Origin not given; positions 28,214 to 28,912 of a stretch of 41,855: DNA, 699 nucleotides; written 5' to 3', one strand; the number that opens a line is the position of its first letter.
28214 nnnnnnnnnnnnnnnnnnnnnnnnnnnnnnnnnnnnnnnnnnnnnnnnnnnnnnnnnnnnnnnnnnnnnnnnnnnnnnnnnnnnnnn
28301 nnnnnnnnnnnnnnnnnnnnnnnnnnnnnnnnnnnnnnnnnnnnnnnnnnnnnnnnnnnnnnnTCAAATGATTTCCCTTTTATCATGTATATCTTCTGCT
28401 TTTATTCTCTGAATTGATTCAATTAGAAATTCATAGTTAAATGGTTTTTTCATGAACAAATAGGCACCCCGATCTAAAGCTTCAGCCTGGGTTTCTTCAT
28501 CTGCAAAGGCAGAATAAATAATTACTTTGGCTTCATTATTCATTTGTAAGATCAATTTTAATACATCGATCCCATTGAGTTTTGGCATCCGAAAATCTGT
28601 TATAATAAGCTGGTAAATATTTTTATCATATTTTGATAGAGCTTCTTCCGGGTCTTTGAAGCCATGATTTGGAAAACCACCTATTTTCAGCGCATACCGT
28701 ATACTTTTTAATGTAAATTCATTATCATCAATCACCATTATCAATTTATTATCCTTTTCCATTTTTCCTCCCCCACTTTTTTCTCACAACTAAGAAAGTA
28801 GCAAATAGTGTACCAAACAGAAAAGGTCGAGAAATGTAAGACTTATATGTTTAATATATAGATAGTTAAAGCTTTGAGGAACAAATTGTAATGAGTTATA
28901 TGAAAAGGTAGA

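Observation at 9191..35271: About 216-bp direct repeats duplicating a gene junction bracket a 25.6-kb segment with no integrase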

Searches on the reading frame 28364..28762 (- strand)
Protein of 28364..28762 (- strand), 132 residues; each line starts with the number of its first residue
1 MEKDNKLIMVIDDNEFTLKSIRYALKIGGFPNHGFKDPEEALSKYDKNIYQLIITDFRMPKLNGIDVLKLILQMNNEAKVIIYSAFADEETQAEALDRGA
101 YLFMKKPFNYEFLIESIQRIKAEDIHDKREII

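Call 10: search_protein_families(library=pfam, proteins=[window:28364-28762:-])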
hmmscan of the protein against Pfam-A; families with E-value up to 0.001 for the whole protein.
window:28364-28762:- (132 aa): 1 family
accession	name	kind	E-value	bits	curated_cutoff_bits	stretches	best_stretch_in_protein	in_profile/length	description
PF00072.30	Response_reg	-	1.1e-22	80.8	30.2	1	8-117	1-110/111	Response regulator receiver domain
